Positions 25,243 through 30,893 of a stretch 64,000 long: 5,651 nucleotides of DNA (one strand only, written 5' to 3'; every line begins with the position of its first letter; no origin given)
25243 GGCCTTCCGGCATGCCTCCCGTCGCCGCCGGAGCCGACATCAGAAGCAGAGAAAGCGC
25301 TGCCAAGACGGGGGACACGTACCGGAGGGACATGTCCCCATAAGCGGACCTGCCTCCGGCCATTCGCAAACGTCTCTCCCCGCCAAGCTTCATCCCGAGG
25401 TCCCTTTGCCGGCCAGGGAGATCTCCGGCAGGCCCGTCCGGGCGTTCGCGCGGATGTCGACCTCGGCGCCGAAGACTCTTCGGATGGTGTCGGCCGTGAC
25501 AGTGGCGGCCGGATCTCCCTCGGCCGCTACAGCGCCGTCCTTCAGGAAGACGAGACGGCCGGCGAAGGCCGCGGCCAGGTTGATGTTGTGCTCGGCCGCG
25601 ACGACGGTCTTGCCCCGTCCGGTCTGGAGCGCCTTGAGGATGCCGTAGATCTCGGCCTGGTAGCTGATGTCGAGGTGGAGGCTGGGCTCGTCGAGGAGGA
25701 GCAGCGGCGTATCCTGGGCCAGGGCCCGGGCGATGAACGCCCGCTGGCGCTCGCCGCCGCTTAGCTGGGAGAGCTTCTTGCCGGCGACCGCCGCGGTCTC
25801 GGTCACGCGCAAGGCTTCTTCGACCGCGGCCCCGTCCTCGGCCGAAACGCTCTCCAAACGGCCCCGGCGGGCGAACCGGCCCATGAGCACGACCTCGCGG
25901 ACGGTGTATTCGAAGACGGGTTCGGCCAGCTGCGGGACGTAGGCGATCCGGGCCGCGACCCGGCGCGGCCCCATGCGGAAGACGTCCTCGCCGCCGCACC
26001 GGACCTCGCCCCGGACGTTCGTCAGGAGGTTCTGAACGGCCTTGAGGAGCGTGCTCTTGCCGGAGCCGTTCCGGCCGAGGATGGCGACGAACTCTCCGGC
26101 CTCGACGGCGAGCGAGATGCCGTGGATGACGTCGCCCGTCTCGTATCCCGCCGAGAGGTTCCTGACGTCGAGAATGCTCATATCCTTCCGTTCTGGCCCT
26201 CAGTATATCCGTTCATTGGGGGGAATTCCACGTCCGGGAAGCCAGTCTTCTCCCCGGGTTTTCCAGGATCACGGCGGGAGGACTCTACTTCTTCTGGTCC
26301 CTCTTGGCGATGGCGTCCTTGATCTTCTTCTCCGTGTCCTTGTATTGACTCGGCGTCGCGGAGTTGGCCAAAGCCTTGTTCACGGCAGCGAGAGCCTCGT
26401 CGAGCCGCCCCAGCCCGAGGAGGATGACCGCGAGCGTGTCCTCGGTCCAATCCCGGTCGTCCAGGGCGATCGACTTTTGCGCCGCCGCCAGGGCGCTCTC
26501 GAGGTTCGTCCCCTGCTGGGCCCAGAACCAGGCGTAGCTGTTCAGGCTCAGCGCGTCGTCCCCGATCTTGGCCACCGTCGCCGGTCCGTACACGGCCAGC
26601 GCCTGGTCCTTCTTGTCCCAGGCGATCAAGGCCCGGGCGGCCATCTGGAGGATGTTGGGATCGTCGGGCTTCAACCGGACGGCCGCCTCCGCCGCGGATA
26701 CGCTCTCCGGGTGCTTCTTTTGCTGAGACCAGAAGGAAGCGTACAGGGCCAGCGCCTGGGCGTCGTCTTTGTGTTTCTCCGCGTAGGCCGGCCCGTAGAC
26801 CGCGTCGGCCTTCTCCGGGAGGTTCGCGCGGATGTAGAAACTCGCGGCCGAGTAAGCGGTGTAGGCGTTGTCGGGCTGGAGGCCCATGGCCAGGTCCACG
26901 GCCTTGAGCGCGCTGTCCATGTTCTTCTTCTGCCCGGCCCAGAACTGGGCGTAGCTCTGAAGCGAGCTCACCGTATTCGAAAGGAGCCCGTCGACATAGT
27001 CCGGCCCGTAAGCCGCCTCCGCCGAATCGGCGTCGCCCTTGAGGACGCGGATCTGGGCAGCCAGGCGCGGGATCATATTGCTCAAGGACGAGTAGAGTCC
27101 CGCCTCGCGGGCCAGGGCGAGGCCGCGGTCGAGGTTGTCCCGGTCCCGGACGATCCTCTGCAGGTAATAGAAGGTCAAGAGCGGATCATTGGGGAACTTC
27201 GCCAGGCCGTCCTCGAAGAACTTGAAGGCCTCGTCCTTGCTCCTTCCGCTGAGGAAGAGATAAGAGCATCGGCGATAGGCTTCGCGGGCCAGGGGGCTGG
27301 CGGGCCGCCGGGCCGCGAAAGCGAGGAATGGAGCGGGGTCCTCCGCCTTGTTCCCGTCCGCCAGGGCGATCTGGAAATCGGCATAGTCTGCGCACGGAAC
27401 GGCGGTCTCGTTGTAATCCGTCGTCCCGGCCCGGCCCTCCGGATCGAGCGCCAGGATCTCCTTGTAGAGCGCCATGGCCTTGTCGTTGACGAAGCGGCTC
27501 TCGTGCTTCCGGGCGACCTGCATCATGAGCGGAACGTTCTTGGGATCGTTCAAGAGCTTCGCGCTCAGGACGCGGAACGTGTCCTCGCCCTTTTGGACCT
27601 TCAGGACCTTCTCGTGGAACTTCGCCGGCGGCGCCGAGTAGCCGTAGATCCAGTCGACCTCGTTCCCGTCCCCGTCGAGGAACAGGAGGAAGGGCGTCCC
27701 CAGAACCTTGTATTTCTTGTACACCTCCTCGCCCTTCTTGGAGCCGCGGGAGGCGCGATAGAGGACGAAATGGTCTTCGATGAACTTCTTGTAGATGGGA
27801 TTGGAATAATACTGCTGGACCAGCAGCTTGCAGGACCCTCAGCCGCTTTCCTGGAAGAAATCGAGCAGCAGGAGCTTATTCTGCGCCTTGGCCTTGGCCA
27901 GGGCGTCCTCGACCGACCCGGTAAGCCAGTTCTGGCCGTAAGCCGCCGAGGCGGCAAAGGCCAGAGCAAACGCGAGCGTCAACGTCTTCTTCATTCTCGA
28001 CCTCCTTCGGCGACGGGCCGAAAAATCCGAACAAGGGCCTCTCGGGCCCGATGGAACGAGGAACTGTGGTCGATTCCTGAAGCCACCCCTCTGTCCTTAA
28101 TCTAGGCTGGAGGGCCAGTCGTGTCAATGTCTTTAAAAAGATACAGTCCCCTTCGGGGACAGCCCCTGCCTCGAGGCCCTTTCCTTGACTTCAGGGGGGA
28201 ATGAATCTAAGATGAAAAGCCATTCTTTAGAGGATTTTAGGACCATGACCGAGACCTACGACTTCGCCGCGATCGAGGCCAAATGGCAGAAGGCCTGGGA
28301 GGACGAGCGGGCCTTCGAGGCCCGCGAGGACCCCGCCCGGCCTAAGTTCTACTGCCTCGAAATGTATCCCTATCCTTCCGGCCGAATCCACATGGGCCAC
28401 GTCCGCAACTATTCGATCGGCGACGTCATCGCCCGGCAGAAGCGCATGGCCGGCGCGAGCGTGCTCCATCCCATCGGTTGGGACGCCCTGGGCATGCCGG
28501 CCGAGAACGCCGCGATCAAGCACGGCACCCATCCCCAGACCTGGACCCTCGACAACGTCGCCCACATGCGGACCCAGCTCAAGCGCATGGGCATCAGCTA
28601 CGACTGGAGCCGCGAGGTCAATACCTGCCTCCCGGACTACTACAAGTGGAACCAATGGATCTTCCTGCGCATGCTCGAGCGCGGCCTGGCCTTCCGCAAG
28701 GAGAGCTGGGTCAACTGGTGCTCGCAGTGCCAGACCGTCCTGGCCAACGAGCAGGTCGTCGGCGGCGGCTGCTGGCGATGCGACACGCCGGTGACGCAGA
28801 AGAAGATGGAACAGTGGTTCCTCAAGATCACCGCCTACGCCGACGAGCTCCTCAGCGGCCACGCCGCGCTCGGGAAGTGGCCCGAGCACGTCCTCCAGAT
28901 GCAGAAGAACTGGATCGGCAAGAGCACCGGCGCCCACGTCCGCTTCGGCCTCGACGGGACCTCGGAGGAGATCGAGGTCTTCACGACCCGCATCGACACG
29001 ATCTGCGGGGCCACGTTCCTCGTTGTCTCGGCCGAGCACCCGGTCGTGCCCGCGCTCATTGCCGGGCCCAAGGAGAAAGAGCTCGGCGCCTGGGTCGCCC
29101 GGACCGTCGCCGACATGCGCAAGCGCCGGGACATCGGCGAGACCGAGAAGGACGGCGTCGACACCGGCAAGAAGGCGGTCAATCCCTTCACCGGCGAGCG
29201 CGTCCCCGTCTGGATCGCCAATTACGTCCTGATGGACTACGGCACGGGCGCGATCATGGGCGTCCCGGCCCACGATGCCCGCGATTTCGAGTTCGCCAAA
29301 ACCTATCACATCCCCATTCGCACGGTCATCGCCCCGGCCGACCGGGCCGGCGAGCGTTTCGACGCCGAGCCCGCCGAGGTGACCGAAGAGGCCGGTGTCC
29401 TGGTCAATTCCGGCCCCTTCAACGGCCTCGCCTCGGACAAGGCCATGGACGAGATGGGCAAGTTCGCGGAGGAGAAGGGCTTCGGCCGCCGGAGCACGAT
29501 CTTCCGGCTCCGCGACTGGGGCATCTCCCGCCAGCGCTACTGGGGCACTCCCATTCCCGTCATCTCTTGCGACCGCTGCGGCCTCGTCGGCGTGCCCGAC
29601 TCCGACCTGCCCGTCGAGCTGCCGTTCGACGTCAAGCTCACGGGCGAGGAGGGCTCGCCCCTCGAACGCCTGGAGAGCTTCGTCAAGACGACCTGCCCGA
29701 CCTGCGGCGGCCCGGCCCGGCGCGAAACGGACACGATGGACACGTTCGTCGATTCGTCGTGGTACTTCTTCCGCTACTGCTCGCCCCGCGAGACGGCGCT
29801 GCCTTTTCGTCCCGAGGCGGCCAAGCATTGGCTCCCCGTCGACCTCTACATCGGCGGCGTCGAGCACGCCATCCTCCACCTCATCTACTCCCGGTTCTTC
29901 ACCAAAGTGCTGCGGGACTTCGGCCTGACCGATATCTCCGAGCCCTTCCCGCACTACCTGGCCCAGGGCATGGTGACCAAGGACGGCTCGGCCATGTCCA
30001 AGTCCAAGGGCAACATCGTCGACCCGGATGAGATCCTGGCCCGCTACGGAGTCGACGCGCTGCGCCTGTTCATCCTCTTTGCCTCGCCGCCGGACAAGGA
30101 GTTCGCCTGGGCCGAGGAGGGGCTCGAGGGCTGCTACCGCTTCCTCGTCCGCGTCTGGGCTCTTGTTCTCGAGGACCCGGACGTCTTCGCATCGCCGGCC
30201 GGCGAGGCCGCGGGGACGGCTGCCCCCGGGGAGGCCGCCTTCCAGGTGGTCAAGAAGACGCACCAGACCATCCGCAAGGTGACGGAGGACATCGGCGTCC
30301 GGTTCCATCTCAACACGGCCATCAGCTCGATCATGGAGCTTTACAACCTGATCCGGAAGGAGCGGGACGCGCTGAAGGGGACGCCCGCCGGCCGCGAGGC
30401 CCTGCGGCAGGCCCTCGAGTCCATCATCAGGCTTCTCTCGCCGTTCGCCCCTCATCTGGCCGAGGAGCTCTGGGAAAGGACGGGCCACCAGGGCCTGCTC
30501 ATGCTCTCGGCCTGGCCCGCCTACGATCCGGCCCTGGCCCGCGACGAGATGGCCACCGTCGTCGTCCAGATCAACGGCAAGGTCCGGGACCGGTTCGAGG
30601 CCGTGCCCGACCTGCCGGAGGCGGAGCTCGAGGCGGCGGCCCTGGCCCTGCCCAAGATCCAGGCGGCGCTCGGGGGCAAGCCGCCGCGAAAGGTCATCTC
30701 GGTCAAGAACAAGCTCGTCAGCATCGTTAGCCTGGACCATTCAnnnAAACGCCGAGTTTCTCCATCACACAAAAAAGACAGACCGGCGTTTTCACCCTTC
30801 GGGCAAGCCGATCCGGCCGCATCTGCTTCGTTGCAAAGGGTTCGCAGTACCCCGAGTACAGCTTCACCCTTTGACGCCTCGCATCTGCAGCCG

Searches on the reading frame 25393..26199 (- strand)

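Call 69: search_protein_families(library=pfam, proteins=[window:25393-26199:-], max_evalue=0.00001)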
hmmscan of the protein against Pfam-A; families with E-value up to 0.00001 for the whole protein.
window:25393-26199:- (269 aa): 4 families
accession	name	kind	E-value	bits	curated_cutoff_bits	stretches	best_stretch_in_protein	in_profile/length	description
PF00005.33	ABC_tran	-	4.3e-30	105.5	25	1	26-173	2-136/137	ABC transporter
PF13304.12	AAA_21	-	7.7e-14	52.9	27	1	144-207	236-301/304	AAA domain, putative AbiEii toxin, Type IV TA system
PF02463.25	SMC_N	-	3e-09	37.1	40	1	36-201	25-196/220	RecF/RecN/SMC N terminal domain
PF13555.12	AAA_29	-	1e-06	28.9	27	1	32-61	19-48/61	P-loop containing region of AAA domain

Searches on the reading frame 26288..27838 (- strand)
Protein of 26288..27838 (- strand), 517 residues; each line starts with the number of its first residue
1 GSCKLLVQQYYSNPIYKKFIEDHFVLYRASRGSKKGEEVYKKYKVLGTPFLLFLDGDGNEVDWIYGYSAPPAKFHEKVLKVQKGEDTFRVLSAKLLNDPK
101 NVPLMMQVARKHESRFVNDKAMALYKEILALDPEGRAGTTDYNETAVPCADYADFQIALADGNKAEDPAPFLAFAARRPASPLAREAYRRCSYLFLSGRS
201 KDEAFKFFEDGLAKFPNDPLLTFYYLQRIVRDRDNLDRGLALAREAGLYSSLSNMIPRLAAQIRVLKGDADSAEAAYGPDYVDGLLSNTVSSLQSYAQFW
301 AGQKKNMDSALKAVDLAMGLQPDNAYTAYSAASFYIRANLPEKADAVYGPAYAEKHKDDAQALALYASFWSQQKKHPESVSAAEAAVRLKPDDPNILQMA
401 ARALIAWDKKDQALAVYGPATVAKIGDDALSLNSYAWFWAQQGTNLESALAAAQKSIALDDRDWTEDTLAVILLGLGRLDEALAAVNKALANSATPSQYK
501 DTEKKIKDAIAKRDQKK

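Call 69: search_protein_families(library=pfam, proteins=[window:26288-27838:-], max_evalue=0.00001)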
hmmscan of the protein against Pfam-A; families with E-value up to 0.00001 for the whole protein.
window:26288-27838:- (517 aa): 3 families
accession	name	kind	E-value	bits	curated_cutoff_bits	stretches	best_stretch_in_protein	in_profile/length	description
PF13428.12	TPR_14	-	3.4e-08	33.8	23.5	0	186-226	2-42/44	Tetratricopeptide repeat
PF14559.12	TPR_19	-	1.3e-06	29.1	25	0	372-417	3-48/68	Tetratricopeptide repeat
PF07719.23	TPR_2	-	4.7e-06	26.7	27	0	468-491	6-29/34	Tetratricopeptide repeat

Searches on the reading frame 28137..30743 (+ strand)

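Call 69: search_protein_families(library=pfam, proteins=[window:28137-30743:+], max_evalue=0.00001)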
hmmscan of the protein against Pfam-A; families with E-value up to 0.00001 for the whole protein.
window:28137-30743:+ (869 aa): 4 families
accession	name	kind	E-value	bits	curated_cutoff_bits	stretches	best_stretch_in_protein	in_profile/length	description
PF13603.12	tRNA-synt_1_2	-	3.8e-66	222.5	25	1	257-442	1-182/185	Leucyl-tRNA synthetase, editing domain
PF00133.28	tRNA-synt_1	-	1.1e-52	179.6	22.7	2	49-260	1-225/414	tRNA synthetases class I (I, L, M and V)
PF09334.17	tRNA-synt_1g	-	2.1e-30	106.2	20.1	2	77-216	7-143/391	tRNA synthetases class I (M)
PF08264.19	Anticodon_1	-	1.3e-22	80.7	25.1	1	705-827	5-143/148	Anticodon-binding domain of tRNA ligase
